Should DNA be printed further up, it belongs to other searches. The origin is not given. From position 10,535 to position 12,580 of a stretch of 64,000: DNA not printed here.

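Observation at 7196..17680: Three tandem copies of a translationally coupled two-gene cassette encoding secreted five-module beta-sandwich proteins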

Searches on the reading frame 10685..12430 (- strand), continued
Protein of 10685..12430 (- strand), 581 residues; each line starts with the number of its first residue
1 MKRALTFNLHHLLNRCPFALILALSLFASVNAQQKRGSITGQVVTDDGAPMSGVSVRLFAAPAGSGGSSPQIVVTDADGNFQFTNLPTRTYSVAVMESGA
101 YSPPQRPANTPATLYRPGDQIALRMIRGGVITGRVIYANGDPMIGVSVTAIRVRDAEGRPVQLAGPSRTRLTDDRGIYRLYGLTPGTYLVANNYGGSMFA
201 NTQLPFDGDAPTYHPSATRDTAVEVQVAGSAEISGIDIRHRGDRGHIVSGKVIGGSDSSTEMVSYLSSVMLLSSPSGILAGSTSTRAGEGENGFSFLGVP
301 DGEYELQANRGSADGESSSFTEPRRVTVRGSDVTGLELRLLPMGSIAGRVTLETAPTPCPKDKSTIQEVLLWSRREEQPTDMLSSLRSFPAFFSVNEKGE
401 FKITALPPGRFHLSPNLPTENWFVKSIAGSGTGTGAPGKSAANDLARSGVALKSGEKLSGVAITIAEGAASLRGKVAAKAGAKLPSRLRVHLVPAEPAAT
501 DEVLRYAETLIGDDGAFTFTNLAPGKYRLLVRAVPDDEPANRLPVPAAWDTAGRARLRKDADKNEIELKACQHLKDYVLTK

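Call 12: search_solved_structures(query=window:10685-12430:-, max_evalue=0.01)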
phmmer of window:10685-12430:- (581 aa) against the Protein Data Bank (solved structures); distinct sequences matched with E-value up to 0.01: 1.
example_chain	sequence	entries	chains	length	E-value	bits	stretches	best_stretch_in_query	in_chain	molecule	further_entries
9c7v_B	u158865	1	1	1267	0.008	18.1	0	42-187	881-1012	BOS complex subunit NOMO2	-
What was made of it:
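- Closest known: NOMO. Same: It is the only PDB sequence hit (9c7v_B, E 0.008, call 12).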

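Call 15: find_encoding_contigs(protein=P0009, flank=10000, max_places=2)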
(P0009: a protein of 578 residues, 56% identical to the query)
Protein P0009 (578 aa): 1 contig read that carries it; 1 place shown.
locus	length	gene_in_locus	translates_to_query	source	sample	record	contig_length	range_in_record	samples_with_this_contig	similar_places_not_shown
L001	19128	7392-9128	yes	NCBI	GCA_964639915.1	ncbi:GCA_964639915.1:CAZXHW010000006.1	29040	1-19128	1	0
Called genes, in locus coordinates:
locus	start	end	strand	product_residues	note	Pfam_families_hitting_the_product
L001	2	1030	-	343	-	?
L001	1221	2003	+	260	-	PF07978:NIPSNAP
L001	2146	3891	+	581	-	PF10670:DUF4198 (faint), PF00775:Dioxygenase_C (faint), PF09430:EMC7_beta-sandw (faint), PF13620:CarboxypepD_reg (weak), PF17210:SdrD_B (faint), PF14686:fn3_3 (faint), PF17802:SpaA (faint), PF22904:NOMO1-like_2nd (faint), +1 more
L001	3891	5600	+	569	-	PF00775:Dioxygenase_C (faint), PF09430:EMC7_beta-sandw (faint), PF10670:DUF4198 (faint), PF13620:CarboxypepD_reg, PF13715:CarbopepD_reg_2 (faint), PF22904:NOMO1-like_2nd (faint), PF23193:NOMO_3rd (faint), PF13620:CarboxypepD_reg (weak), +3 more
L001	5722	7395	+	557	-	PF00775:Dioxygenase_C (faint), PF10670:DUF4198 (weak), PF09430:EMC7_beta-sandw (faint), PF13620:CarboxypepD_reg, PF13715:CarbopepD_reg_2 (faint), PF14686:fn3_3 (faint), PF22904:NOMO1-like_2nd (faint), PF13620:CarboxypepD_reg, +4 more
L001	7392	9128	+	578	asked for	PF13620:CarboxypepD_reg, PF13715:CarbopepD_reg_2 (faint), PF17210:SdrD_B (weak), PF17802:SpaA (faint), PF22904:NOMO1-like_2nd (faint)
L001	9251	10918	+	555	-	PF00775:Dioxygenase_C (faint), PF10670:DUF4198 (faint), PF13620:CarboxypepD_reg, PF13715:CarbopepD_reg_2 (faint), PF17210:SdrD_B (faint), PF20598:DUF6795 (weak), PF22904:NOMO1-like_2nd (weak), PF13620:CarboxypepD_reg, +4 more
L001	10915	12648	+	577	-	PF00775:Dioxygenase_C (faint), PF13620:CarboxypepD_reg, PF17802:SpaA (faint), PF22904:NOMO1-like_2nd (faint), PF17210:SdrD_B (faint), PF13620:CarboxypepD_reg (weak)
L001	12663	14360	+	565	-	PF00775:Dioxygenase_C (faint), PF09430:EMC7_beta-sandw (faint), PF10670:DUF4198 (faint), PF13620:CarboxypepD_reg, PF13715:CarbopepD_reg_2 (faint), PF14686:fn3_3 (faint), PF17210:SdrD_B (faint), PF20598:DUF6795 (weak), +2 more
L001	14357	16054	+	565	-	PF13620:CarboxypepD_reg, PF13715:CarbopepD_reg_2 (faint), PF17210:SdrD_B (faint), PF17802:SpaA (faint), PF22904:NOMO1-like_2nd (faint), PF23193:NOMO_3rd (faint), PF09430:EMC7_beta-sandw (faint), PF13620:CarboxypepD_reg (weak)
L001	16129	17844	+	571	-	PF00775:Dioxygenase_C (faint), PF07210:DUF1416 (faint), PF23193:NOMO_3rd (faint), PF10670:DUF4198 (weak), PF13620:CarboxypepD_reg, PF20598:DUF6795 (weak), PF22904:NOMO1-like_2nd (weak), PF13620:CarboxypepD_reg (weak), +6 more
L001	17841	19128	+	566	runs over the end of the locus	PF00775:Dioxygenase_C (faint), PF02369:Big_1 (faint), PF10670:DUF4198 (faint), PF13620:CarboxypepD_reg, PF13715:CarbopepD_reg_2 (faint), PF17210:SdrD_B (faint), PF17802:SpaA (faint), PF13620:CarboxypepD_reg (weak), +2 more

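Call 16: find_encoding_contigs(protein=P0018, flank=10000, max_places=2)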
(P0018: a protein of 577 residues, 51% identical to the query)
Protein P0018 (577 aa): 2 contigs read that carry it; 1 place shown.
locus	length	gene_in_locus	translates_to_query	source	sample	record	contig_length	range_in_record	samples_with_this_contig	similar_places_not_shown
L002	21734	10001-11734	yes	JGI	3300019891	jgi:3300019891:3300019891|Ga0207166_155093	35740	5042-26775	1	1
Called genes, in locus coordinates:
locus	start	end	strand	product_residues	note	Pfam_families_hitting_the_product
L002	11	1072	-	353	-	PF00005:ABC_tran, PF13304:AAA_21 (weak)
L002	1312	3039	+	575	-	PF10670:DUF4198 (faint), PF13620:CarboxypepD_reg, PF13715:CarbopepD_reg_2 (faint), PF17802:SpaA (faint), PF14686:fn3_3 (faint), PF17210:SdrD_B (faint), PF22904:NOMO1-like_2nd (faint), PF13620:CarboxypepD_reg (weak)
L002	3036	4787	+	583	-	PF00775:Dioxygenase_C (faint), PF09430:EMC7_beta-sandw (faint), PF10670:DUF4198 (faint), PF13620:CarboxypepD_reg, PF13715:CarbopepD_reg_2 (faint), PF14686:fn3_3 (faint), PF17802:SpaA (faint), PF22904:NOMO1-like_2nd (faint), +2 more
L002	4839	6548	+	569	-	PF00775:Dioxygenase_C (faint), PF13620:CarboxypepD_reg, PF20598:DUF6795 (faint), PF17210:SdrD_B (faint), PF17802:SpaA (faint), PF22904:NOMO1-like_2nd (faint), PF13715:CarbopepD_reg_2 (faint), PF13620:CarboxypepD_reg, +1 more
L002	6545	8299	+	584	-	PF00775:Dioxygenase_C (faint), PF10670:DUF4198 (faint), PF13620:CarboxypepD_reg, PF13715:CarbopepD_reg_2 (faint), PF22904:NOMO1-like_2nd (faint), PF09430:EMC7_beta-sandw (faint), PF14686:fn3_3 (faint), PF13620:CarboxypepD_reg (weak), +3 more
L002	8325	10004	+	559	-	PF00775:Dioxygenase_C (faint), PF09430:EMC7_beta-sandw (faint), PF10670:DUF4198 (weak), PF13620:CarboxypepD_reg, PF13715:CarbopepD_reg_2 (faint), PF14686:fn3_3 (faint), PF17210:SdrD_B (faint), PF13620:CarboxypepD_reg (weak), +2 more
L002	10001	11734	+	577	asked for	PF00775:Dioxygenase_C (faint), PF02369:Big_1 (faint), PF09430:EMC7_beta-sandw (faint), PF10670:DUF4198 (faint), PF13620:CarboxypepD_reg, PF13715:CarbopepD_reg_2 (faint), PF17210:SdrD_B (faint), PF13620:CarboxypepD_reg, +8 more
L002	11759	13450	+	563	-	PF00775:Dioxygenase_C (faint), PF00576:Transthyretin (faint), PF02369:Big_1 (faint), PF10670:DUF4198 (faint), PF13620:CarboxypepD_reg (weak), PF13715:CarbopepD_reg_2 (faint), PF17210:SdrD_B (faint), PF13620:CarboxypepD_reg (weak), +3 more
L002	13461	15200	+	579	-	PF02369:Big_1 (weak), PF00775:Dioxygenase_C (faint), PF10670:DUF4198 (faint), PF13620:CarboxypepD_reg, PF13715:CarbopepD_reg_2, PF17802:SpaA (faint), PF20598:DUF6795 (faint), PF13620:CarboxypepD_reg, +6 more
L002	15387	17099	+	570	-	PF00775:Dioxygenase_C (faint), PF10670:DUF4198 (faint), PF13620:CarboxypepD_reg (weak), PF13715:CarbopepD_reg_2 (faint), PF20598:DUF6795 (faint), PF22904:NOMO1-like_2nd (faint), PF24025:Ig_DR_A0283-like (faint), PF14686:fn3_3 (faint), +2 more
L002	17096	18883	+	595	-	PF02369:Big_1 (faint), PF13620:CarboxypepD_reg, PF17210:SdrD_B (faint), PF17802:SpaA (faint), PF22904:NOMO1-like_2nd (faint), PF09430:EMC7_beta-sandw (faint), PF23193:NOMO_3rd (faint)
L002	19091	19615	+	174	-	-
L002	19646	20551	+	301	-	PF13240:Zn_Ribbon_1 (weak), PF01987:AIM24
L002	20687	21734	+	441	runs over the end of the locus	PF01408:GFO_IDH_MocA, PF02894:GFO_IDH_MocA_C, PF19051:GFO_IDH_MocA_C2, PF22725:GFO_IDH_MocA_C3 (faint)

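Call 18: find_encoding_contigs(protein=P0058, flank=10000, max_places=2)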
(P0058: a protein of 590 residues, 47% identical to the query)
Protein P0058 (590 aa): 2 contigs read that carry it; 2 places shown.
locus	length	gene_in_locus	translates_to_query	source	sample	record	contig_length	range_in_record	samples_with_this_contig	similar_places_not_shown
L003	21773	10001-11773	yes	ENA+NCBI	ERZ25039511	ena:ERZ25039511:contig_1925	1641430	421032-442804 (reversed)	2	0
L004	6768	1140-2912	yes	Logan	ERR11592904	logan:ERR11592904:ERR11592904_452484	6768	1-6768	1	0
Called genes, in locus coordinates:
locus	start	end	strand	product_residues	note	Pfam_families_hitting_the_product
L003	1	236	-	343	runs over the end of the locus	PF00005:ABC_tran, PF13304:AAA_21 (weak)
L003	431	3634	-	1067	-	PF17874:TPR_MalT (weak), PF13424:TPR_12 (weak), PF13424:TPR_12, PF17874:TPR_MalT (weak), PF12895:ANAPC3 (weak), PF13424:TPR_12, PF17874:TPR_MalT (weak), PF12770:CHAT, +9 more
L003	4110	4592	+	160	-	-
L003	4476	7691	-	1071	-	PF07721:TPR_4 (faint), PF00515:TPR_1 (faint), PF13424:TPR_12, PF17874:TPR_MalT, PF12895:ANAPC3 (weak), PF13424:TPR_12, PF14559:TPR_19 (weak), PF12770:CHAT, +9 more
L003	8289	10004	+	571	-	PF00775:Dioxygenase_C (faint), PF10670:DUF4198 (faint), PF13620:CarboxypepD_reg, PF17210:SdrD_B (faint), PF22904:NOMO1-like_2nd (weak), PF13715:CarbopepD_reg_2 (faint), PF17802:SpaA (faint)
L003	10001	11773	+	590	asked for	PF00775:Dioxygenase_C (faint), PF13620:CarboxypepD_reg, PF13715:CarbopepD_reg_2 (faint), PF17210:SdrD_B (faint), PF17802:SpaA (faint), PF22904:NOMO1-like_2nd (faint), PF13620:CarboxypepD_reg (weak)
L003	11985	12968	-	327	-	PF14339:DUF4394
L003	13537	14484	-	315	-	PF14339:DUF4394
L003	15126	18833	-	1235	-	-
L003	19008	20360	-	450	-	-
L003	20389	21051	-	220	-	PF07584:BatA, PF00092:VWA, PF13519:VWA_2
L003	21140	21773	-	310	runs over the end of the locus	PF01882:DUF58, PF13519:VWA_2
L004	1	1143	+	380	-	?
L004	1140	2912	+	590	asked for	PF00775:Dioxygenase_C (faint), PF13620:CarboxypepD_reg, PF13715:CarbopepD_reg_2 (faint), PF17210:SdrD_B (faint), PF17802:SpaA (faint), PF22904:NOMO1-like_2nd (faint), PF13620:CarboxypepD_reg (weak)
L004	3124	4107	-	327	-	PF14339:DUF4394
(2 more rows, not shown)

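Call 19: find_encoding_contigs(protein=P0095, flank=10000, max_places=2)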
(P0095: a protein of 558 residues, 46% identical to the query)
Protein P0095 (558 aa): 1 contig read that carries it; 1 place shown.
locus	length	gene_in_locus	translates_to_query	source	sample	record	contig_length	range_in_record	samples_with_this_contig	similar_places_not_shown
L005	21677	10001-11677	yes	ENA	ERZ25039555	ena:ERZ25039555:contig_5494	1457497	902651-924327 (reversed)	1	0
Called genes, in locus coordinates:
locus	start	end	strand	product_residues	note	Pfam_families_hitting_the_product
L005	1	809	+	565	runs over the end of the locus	PF00775:Dioxygenase_C (faint), PF13620:CarboxypepD_reg, PF13715:CarbopepD_reg_2 (faint), PF17210:SdrD_B (faint), PF17802:SpaA (faint), PF22904:NOMO1-like_2nd (faint), PF25020:TTR_TEN1-4 (faint), PF13620:CarboxypepD_reg (weak), +1 more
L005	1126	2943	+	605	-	PF00775:Dioxygenase_C (faint), PF10670:DUF4198 (faint), PF13620:CarboxypepD_reg (weak), PF13715:CarbopepD_reg_2 (faint), PF17802:SpaA (faint), PF22904:NOMO1-like_2nd (faint), PF14686:fn3_3 (faint), PF13620:CarboxypepD_reg (weak), +1 more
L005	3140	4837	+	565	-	PF00775:Dioxygenase_C (faint), PF10670:DUF4198 (faint), PF25020:TTR_TEN1-4 (faint), PF09430:EMC7_beta-sandw (faint), PF13620:CarboxypepD_reg, PF13715:CarbopepD_reg_2 (faint), PF17210:SdrD_B (faint), PF13620:CarboxypepD_reg, +3 more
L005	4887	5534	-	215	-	PF13358:DDE_3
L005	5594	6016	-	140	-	PF13384:HTH_23, PF13518:HTH_28 (weak), PF13551:HTH_29, PF13565:HTH_32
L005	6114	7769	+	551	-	PF00775:Dioxygenase_C (faint), PF02369:Big_1 (faint), PF10670:DUF4198 (faint), PF13620:CarboxypepD_reg (weak), PF13715:CarbopepD_reg_2 (faint), PF14686:fn3_3 (faint), PF13620:CarboxypepD_reg (weak), PF13620:CarboxypepD_reg (weak), +5 more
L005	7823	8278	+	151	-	-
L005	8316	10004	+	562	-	PF00775:Dioxygenase_C (faint), PF09430:EMC7_beta-sandw (faint), PF10670:DUF4198 (weak), PF13620:CarboxypepD_reg, PF13715:CarbopepD_reg_2 (faint), PF20598:DUF6795 (faint), PF22904:NOMO1-like_2nd (faint), PF13620:CarboxypepD_reg, +3 more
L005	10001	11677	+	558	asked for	PF00775:Dioxygenase_C (faint), PF09430:EMC7_beta-sandw (faint), PF13620:CarboxypepD_reg, PF13715:CarbopepD_reg_2 (faint), PF14686:fn3_3 (faint), PF17210:SdrD_B (weak), PF22904:NOMO1-like_2nd (weak), PF13620:CarboxypepD_reg (weak), +3 more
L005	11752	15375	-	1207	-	-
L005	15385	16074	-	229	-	PF07929:PRiA4_ORF3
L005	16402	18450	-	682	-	PF07584:BatA, PF00092:VWA (faint), PF13519:VWA_2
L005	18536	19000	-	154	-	PF18480:DUF5615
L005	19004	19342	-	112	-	PF04255:DUF433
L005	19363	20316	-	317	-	PF01882:DUF58, PF13519:VWA_2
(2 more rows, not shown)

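Call 21: find_related_loci(query=A1, collection=genome_contigs, flank=10000)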
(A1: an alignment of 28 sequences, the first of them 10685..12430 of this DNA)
Query A1 (581 aa) in genome_contigs; peptide patterns used: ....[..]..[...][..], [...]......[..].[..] (x = any residue, [..] = any of these).
597 stretches matched a pattern (row limit reached: there are more); 585 encode a relative of the query (tblastn E <= 1e-3); the best 80 are kept; 75 distinct loci.
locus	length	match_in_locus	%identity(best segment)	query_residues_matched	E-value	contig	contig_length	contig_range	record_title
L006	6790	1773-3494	62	18-579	0e+0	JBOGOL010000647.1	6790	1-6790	MAG: Blastocatellia bacterium isolate M3-S_metawrap_bin.6 k127_2185107, whole genome shotgun sequence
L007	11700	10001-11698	55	12-576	0e+0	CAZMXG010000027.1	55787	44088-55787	MAG TPA_asm: uncultured Heliomicrobium sp. isolate SRP173033_co1_351 genome assembly, contig: NODE_739_length_55787_cov_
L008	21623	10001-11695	56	20-579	0e+0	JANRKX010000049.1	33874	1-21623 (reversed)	MAG: Acidobacteriota bacterium isolate bins.235 k141_1033467, whole genome shotgun sequence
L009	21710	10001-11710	56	1-580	0e+0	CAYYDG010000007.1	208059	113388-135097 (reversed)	MAG TPA_asm: uncultured Heliomicrobium sp. isolate binchicken_co276_100 genome assembly, contig: NODE_50_length_208059_c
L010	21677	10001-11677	56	30-579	0e+0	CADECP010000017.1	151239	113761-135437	MAG: uncultured Acidobacteria bacterium isolate Acidobacteria sp. RBC074 genome assembly, contig: MAG074_17, whole genom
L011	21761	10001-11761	50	12-579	2e-171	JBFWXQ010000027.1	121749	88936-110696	MAG: Blastocatellales bacterium isolate CA_2019_TPBS_144 NODE_1356_length_121749_cov_19.902477_TPBS, whole genome shotgu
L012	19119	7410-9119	56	12-579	0e+0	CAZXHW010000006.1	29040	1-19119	MAG TPA_asm: uncultured Heliomicrobium sp. isolate binchicken_co199_63 genome assembly, contig: NODE_1366_length_29040_c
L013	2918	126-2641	48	20-581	8e-164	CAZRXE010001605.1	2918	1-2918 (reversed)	MAG TPA_asm: uncultured Heliomicrobium sp. isolate binchicken_co200_54 genome assembly, contig: k141_1279959, whole geno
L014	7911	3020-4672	48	11-579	5e-153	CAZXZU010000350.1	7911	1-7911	MAG TPA_asm: uncultured Heliomicrobium sp. isolate binchicken_co248_361 genome assembly, contig: NODE_14240_length_7911_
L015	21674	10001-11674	47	20-581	3e-152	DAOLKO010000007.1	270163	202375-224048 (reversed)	MAG TPA_asm: Blastocatellia bacterium isolate AMR_MDS_0338 NODE_10_length_270163_cov_16.842826, whole genome shotgun seq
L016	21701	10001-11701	54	16-579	0e+0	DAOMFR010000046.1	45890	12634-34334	MAG TPA_asm: Blastocatellia bacterium isolate AMR_MDS_4997 NODE_245_length_45890_cov_12.779863, whole genome shotgun seq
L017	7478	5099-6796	47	12-576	6e-150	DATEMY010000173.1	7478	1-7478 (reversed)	MAG TPA_asm: Blastocatellia bacterium isolate SMAG_U8955 k141_664056, whole genome shotgun sequence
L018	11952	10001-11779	50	2-579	1e-169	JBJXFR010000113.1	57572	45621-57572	MAG: Blastocatellia bacterium isolate F1F2.bin.427 k127_3270707, whole genome shotgun sequence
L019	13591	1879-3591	51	16-579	4e-171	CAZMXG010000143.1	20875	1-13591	MAG TPA_asm: uncultured Heliomicrobium sp. isolate SRP173033_co1_351 genome assembly, contig: NODE_4374_length_20875_cov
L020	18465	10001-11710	47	20-581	3e-147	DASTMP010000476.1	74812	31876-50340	MAG TPA_asm: Blastocatellia bacterium isolate SMAG_U3747 k141_1215279, whole genome shotgun sequence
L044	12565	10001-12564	41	18-579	2e-118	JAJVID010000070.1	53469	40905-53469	MAG: Acidobacteria bacterium isolate Bin_42R c_000000001966, whole genome shotgun sequence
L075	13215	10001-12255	40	18-579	2e-111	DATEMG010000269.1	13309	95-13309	MAG TPA_asm: Blastocatellia bacterium isolate SMAG_U8936 k141_670262, whole genome shotgun sequence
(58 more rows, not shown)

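Call 33: predict_structure(alignment_id=A1)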
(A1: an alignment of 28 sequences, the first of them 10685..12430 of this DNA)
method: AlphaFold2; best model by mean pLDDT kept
length: 581 residues; sequences in the alignment: 28
mean_pLDDT: 80.2   pTM: 0.74
mean pLDDT of the five models: 80.2, 78.9, 78.5, 75.5, 73.6
residues with pLDDT >= 90: 185; 70-90: 271; 50-70: 80; < 50: 45
segments of 3 or more residues with pLDDT < 50: 29-34, 64-67, 195-203, 212-218, 432-441
pLDDT, mean of each block of 10 residues (from residue 1): 50 63 63 68 94 92 60 95 91 84 74 85 92 88 84 81 66 90 88 51 47 51 82 87 78 70 74 76 73 79 88 84 89 91 92 86 81 82 62 84 90 89 91 43 80 91 94 89 86 90 90 89 94 79 74 89 89 90 71
secondary structure, 60 per line:
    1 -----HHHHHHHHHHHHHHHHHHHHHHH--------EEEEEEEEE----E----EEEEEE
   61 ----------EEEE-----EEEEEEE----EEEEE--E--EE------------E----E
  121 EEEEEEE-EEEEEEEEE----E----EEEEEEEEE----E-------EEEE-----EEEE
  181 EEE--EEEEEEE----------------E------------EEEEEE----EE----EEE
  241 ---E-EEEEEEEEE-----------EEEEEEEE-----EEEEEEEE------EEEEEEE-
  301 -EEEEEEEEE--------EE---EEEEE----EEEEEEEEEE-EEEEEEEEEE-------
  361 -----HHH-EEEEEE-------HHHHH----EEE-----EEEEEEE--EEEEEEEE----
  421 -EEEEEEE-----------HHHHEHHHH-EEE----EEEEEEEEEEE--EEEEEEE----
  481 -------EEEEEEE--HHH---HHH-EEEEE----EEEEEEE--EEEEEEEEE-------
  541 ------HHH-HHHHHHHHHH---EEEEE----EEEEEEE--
elements in order: H6-28 E37-45 E55-60 E71-74 E80-86 E91-95 E120-127 E129-137 E147-155 E168-171 E177-183 E186-192 E222-227 E238-240 E246-254 E266-273 E279-286 E293-299 E302-310 E324-328 E333-342 E344-353 E370-375 H383-387 E392-394 E400-406 E409-416 E422-428 H440-443 H445-448 E450-452 E457-467 E470-476 E488-494 E507-511 E516-522 E525-533 H551-560 E564-568 E573-579
